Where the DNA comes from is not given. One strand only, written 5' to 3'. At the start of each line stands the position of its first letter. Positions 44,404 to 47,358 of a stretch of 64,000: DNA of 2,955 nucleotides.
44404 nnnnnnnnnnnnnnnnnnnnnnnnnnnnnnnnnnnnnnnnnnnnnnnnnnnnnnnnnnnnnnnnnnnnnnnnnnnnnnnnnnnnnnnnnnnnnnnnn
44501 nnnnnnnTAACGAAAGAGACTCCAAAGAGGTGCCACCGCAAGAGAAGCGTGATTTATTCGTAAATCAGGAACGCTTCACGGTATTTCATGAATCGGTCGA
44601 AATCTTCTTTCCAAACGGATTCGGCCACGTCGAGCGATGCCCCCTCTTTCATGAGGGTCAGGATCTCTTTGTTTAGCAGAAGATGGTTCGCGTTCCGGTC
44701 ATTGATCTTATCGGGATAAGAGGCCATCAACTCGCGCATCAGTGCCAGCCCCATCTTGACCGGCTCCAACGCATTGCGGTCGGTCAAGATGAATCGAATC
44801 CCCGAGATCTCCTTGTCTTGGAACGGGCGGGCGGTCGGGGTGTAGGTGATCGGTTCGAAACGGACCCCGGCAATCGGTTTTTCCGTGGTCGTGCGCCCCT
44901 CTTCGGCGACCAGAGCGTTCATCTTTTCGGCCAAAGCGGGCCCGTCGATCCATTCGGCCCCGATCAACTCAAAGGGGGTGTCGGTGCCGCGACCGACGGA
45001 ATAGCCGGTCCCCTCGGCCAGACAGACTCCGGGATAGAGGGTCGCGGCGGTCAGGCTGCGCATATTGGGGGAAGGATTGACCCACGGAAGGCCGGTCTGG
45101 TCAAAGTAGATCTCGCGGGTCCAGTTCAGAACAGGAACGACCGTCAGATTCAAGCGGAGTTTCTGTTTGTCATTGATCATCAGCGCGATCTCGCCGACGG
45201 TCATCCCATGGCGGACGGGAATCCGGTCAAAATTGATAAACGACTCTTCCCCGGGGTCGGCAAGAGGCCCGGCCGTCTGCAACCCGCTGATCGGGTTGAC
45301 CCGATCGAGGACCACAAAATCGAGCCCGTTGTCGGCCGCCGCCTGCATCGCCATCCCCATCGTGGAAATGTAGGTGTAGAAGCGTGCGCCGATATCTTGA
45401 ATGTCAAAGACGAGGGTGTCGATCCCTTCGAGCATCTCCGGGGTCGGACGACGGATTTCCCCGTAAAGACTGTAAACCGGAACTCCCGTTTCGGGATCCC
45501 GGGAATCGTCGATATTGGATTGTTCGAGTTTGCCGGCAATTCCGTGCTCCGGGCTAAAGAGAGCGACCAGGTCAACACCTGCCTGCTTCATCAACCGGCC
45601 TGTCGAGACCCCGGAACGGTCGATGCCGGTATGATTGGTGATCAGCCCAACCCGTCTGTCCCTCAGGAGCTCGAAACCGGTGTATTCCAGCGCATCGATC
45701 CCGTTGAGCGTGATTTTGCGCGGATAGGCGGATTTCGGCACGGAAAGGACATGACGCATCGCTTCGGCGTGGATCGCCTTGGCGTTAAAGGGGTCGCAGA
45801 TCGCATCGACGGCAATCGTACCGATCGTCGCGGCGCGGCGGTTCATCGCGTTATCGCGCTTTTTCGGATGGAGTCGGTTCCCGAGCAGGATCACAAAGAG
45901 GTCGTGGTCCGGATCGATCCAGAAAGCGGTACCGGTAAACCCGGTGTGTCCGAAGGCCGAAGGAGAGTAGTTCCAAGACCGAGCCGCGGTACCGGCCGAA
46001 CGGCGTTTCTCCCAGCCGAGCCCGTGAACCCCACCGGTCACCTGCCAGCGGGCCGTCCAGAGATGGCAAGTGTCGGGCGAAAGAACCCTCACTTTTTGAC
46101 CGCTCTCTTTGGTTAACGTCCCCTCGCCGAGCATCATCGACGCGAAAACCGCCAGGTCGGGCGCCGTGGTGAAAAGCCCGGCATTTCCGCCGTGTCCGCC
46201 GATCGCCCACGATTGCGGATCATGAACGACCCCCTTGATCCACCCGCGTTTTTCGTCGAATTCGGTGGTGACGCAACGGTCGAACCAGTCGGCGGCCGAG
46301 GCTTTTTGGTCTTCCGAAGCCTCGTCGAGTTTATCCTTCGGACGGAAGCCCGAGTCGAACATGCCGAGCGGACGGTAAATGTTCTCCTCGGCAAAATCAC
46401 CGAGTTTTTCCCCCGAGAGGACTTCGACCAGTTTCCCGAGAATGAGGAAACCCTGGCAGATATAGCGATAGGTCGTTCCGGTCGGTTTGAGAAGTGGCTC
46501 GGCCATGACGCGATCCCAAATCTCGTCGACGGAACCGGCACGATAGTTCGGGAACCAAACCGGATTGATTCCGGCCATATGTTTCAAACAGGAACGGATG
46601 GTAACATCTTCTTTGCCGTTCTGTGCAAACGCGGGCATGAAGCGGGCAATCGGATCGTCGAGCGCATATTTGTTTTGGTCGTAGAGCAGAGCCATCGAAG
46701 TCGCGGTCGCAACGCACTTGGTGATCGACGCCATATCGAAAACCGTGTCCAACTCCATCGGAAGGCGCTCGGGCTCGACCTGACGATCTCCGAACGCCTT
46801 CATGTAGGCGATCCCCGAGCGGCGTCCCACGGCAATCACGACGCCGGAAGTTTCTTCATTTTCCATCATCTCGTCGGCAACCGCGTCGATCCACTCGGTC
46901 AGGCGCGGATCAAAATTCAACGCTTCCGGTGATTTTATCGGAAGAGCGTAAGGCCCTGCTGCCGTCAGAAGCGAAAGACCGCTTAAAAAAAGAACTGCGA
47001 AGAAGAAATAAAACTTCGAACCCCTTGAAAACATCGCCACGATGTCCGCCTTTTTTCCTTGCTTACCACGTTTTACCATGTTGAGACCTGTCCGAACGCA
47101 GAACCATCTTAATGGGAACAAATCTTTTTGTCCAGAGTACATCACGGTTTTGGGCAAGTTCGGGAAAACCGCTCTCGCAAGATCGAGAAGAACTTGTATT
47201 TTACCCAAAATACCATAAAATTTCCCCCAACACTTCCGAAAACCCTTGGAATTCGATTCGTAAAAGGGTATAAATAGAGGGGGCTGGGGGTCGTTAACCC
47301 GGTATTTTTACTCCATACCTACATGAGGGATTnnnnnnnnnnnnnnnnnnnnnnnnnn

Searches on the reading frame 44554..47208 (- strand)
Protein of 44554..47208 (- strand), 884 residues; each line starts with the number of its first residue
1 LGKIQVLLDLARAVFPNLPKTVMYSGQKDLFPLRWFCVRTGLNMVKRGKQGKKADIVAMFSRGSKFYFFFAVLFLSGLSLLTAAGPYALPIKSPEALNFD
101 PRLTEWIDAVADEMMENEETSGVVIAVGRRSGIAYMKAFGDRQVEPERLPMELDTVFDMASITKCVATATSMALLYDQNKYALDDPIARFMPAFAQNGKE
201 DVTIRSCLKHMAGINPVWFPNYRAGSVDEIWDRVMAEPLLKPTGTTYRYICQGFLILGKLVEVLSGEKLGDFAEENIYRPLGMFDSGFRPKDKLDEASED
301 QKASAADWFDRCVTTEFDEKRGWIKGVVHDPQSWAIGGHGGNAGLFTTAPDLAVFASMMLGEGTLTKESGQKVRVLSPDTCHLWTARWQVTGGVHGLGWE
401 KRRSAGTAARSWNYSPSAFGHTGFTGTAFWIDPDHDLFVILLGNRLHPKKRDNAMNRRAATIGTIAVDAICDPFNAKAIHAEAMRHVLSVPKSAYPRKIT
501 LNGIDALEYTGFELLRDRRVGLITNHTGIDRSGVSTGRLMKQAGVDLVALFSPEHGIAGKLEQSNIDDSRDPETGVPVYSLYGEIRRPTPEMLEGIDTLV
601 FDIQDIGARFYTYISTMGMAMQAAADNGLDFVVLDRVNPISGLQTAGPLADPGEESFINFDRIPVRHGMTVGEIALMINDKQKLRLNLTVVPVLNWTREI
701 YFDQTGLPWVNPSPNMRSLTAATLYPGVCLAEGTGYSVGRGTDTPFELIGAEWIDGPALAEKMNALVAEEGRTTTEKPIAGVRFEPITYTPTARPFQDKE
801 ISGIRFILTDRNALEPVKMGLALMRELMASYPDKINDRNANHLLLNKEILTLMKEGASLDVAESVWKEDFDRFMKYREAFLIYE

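Call 49: search_protein_families(library=pfam, proteins=[window:44554-47208:-], max_evalue=0.00001)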
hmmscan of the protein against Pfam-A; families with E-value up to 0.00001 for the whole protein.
window:44554-47208:- (884 aa): 3 families
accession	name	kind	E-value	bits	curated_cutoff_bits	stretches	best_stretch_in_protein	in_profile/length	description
PF07075.17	NamZ_N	-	2.2e-80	269.3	26.9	1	520-719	1-202/203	Exo-beta-N-acetylmuramidase NamZ, N-terminal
PF00144.29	Beta-lactamase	-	1.7e-55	189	27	1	107-460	1-325/329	Beta-lactamase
PF20732.2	NamZ_C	-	5.7e-38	131.5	25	1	724-883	2-152/152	Exo-beta-N-acetylmuramidase NamZ, C-terminal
